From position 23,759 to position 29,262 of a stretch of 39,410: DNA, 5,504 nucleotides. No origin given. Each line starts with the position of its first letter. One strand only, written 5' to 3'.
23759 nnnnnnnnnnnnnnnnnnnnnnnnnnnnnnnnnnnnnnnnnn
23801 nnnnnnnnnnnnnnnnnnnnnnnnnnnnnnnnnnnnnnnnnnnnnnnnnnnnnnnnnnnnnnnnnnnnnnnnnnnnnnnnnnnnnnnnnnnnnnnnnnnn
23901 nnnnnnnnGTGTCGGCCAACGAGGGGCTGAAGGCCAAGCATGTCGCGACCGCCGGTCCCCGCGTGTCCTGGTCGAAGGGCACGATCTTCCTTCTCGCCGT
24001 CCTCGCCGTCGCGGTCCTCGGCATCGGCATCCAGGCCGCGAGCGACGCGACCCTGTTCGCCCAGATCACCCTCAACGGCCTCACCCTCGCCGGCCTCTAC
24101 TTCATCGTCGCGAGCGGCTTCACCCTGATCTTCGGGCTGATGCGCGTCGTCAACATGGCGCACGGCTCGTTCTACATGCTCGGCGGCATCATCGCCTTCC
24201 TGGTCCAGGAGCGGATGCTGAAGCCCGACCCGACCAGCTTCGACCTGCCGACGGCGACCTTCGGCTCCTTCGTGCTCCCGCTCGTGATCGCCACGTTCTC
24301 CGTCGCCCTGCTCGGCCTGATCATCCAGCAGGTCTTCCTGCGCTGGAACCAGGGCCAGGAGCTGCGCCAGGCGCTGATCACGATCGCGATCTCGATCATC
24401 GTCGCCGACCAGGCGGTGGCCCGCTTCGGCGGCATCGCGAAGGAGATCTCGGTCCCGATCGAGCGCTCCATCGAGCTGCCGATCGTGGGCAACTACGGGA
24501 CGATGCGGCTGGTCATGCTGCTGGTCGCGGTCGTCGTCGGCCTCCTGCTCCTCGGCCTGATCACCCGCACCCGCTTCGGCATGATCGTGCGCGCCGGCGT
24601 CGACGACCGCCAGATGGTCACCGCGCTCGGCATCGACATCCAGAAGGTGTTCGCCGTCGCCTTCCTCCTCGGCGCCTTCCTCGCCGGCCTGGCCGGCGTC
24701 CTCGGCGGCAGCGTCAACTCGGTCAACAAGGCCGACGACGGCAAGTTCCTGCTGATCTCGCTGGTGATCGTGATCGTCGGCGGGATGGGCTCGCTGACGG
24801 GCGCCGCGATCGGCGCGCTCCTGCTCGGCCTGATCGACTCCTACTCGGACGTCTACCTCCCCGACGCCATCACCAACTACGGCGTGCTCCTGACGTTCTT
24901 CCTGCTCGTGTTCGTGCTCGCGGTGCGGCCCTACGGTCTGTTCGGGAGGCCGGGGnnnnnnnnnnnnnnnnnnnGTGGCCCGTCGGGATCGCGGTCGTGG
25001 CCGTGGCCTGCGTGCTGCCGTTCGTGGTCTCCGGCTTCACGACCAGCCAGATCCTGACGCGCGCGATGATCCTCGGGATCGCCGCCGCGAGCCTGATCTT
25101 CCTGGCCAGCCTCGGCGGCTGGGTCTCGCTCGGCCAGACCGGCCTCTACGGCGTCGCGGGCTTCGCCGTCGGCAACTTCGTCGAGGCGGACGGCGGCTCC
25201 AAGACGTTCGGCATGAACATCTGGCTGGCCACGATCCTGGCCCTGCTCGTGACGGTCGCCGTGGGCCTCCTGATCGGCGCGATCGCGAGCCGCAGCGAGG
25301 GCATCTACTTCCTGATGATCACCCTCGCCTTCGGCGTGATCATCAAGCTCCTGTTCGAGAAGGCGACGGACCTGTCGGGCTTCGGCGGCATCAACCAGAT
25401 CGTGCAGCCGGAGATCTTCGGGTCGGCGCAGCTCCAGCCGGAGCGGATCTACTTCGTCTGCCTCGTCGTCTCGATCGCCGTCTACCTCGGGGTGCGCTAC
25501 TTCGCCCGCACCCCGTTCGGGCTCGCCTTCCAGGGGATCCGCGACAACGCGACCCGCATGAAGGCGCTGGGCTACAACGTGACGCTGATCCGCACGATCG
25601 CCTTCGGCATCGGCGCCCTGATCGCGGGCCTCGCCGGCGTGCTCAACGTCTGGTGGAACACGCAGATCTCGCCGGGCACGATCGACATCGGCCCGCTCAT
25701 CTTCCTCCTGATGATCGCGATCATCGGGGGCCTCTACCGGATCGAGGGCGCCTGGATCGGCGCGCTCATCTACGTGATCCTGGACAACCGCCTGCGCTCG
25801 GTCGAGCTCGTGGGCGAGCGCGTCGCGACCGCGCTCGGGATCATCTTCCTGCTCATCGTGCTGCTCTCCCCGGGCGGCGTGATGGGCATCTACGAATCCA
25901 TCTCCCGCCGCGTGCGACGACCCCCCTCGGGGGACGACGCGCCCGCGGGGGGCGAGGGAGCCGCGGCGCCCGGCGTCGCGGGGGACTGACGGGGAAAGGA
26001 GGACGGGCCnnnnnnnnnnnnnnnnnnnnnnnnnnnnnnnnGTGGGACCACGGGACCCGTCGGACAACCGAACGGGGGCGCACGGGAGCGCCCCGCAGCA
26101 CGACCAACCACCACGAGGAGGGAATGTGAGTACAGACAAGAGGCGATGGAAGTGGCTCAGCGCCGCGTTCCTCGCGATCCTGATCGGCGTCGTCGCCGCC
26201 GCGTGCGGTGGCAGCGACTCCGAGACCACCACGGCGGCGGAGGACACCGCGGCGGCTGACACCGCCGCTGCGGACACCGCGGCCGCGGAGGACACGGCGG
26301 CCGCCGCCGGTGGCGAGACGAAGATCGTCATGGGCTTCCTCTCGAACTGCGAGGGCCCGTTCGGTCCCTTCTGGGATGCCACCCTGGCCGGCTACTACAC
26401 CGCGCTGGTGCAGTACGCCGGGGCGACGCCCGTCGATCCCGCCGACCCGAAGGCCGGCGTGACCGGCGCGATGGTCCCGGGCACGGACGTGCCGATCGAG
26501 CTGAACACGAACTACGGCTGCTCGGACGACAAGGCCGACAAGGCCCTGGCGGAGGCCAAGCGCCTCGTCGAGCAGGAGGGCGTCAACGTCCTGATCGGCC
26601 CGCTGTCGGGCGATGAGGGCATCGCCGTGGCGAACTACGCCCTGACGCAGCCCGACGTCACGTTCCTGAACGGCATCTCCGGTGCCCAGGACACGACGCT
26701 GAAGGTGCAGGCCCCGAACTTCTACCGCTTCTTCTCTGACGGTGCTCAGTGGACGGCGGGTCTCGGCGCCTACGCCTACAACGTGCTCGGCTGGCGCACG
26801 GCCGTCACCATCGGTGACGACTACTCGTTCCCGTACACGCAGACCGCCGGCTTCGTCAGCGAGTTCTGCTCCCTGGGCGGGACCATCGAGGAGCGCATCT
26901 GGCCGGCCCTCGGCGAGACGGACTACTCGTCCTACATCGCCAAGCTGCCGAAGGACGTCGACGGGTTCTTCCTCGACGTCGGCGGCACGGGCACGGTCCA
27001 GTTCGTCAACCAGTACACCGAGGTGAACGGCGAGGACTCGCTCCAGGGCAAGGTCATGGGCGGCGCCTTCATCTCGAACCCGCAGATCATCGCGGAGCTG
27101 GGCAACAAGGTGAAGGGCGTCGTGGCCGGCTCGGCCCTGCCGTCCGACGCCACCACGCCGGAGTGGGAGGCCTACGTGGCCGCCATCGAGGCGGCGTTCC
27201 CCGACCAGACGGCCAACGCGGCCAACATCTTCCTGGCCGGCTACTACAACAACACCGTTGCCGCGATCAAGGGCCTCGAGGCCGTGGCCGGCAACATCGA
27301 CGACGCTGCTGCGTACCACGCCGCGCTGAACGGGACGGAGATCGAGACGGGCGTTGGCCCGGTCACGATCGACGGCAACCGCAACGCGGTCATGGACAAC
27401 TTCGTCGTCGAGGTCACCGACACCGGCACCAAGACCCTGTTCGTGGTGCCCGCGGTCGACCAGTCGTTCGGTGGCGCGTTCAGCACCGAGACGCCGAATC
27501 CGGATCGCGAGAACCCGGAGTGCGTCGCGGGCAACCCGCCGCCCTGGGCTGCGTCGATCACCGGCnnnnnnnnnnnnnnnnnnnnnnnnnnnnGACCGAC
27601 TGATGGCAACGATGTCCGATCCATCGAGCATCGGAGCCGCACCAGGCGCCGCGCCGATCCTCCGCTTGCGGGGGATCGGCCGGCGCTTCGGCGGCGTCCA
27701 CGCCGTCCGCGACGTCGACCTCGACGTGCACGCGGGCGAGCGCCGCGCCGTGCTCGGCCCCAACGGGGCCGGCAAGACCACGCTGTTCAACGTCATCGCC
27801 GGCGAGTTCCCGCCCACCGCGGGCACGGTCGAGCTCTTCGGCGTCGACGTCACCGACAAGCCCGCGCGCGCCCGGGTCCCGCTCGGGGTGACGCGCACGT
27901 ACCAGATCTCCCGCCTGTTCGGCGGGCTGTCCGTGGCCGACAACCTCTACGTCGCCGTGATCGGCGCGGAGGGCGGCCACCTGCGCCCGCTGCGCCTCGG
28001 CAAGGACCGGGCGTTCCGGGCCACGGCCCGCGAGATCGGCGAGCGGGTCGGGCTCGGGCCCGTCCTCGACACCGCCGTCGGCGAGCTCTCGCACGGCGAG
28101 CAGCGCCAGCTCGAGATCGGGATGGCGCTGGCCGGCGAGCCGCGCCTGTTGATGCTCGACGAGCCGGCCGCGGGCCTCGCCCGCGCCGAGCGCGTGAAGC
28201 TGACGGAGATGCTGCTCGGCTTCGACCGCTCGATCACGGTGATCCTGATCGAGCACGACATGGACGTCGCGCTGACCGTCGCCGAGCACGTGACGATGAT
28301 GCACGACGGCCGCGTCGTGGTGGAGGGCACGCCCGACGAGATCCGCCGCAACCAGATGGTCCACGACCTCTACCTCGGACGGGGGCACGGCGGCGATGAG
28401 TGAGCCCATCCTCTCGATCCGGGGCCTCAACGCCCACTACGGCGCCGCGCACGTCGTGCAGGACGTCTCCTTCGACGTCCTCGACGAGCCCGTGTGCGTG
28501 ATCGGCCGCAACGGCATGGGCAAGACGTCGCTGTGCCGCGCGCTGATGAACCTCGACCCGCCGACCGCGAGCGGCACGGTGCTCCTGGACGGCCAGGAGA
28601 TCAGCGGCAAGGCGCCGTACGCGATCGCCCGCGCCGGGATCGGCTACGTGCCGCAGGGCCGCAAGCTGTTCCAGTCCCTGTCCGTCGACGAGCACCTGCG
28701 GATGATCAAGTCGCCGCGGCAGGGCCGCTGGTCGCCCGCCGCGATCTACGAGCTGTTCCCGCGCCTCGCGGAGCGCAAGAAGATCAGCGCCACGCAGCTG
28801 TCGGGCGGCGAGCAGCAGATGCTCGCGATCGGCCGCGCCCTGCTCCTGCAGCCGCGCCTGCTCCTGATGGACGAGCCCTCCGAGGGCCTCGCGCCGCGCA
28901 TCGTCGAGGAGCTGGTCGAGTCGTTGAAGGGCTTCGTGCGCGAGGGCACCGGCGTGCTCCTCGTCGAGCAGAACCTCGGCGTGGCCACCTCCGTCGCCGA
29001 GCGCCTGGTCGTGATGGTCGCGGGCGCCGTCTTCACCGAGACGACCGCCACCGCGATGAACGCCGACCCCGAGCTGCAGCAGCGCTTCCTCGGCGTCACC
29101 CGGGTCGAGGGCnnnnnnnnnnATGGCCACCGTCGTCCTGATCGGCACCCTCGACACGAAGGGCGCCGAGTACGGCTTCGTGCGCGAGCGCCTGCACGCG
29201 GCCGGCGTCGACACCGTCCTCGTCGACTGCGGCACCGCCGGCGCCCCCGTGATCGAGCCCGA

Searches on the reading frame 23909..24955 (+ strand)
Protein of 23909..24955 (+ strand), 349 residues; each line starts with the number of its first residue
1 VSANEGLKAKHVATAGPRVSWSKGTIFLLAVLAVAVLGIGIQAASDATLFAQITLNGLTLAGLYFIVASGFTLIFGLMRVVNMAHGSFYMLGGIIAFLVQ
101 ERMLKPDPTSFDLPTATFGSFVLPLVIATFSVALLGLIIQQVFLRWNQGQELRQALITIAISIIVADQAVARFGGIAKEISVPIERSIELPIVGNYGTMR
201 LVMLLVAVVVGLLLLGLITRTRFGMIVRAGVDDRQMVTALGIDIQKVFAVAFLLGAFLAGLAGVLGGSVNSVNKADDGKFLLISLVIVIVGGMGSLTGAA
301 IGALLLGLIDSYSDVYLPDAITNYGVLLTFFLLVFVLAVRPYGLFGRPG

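Call 13: search_protein_families(library=pfam, proteins=[window:23909-24955:+], max_evalue=0.001)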
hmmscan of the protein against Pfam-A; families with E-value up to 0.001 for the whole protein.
window:23909-24955:+ (349 aa): 1 family
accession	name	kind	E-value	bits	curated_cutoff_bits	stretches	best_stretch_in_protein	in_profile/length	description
PF02653.21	BPD_transp_2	-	1.2e-32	113.6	26.8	1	54-337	2-269/269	Branched-chain amino acid transport system / permease component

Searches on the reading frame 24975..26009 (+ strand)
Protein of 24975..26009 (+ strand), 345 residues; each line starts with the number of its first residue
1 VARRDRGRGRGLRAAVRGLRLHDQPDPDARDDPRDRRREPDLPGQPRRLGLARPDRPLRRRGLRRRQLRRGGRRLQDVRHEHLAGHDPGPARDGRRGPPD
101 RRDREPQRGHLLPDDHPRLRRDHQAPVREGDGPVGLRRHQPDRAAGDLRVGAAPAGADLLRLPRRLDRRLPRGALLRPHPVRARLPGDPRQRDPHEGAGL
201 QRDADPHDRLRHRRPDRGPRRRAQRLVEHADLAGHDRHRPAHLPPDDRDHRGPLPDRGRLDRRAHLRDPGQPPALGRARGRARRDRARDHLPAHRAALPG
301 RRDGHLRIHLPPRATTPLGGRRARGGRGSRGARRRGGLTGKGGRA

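Call 13: search_protein_families(library=pfam, proteins=[window:24975-26009:+], max_evalue=0.001)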
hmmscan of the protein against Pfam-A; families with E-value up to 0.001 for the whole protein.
window:24975-26009:+ (345 aa): 0 families

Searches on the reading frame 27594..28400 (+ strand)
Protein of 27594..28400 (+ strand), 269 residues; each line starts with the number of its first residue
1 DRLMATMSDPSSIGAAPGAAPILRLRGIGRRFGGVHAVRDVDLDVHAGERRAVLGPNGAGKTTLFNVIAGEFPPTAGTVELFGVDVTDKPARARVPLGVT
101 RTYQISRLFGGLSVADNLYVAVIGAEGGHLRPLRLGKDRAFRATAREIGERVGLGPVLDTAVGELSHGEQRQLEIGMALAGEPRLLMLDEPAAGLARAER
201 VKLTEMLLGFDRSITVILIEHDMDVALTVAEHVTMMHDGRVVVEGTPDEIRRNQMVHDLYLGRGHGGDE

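Call 13: search_protein_families(library=pfam, proteins=[window:27594-28400:+], max_evalue=0.001)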
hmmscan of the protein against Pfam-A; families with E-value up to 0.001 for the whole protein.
window:27594-28400:+ (269 aa): 3 families
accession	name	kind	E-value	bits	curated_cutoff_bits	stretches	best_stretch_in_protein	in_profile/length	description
PF00005.33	ABC_tran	-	7e-29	101.6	25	1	39-192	2-136/137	ABC transporter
PF12399.14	BCA_ABC_TP_C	-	6e-05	23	25.5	1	240-265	1-26/27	Branched-chain amino acid ATP-binding cassette transporter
PF13304.12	AAA_21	-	0.00046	20.8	27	0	52-68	3-19/304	AAA domain, putative AbiEii toxin, Type IV TA system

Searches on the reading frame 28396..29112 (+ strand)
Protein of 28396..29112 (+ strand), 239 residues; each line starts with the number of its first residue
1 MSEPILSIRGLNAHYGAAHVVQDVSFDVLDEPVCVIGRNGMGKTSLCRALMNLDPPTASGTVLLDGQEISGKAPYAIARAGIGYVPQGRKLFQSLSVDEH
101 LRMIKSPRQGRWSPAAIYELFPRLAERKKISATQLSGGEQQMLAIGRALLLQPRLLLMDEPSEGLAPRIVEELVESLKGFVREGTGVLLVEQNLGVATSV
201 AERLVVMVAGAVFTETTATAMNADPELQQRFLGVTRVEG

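Call 13: search_protein_families(library=pfam, proteins=[window:28396-29112:+], max_evalue=0.001)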
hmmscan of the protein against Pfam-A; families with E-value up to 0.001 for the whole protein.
window:28396-29112:+ (239 aa): 5 families
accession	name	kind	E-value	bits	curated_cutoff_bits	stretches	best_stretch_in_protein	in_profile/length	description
PF00005.33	ABC_tran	-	4.2e-25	89.4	25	1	22-162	2-136/137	ABC transporter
PF13304.12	AAA_21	-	1.1e-10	42.6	27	1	127-179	230-285/304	AAA domain, putative AbiEii toxin, Type IV TA system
PF13401.12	AAA_22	-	0.00021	22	27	1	33-177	8-108/130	AAA domain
PF02463.25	SMC_N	-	0.00028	20.8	40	0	25-50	19-44/220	RecF/RecN/SMC N terminal domain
PF13191.12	AAA_16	-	0.00085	20.3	32.6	0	31-114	25-96/167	AAA ATPase domain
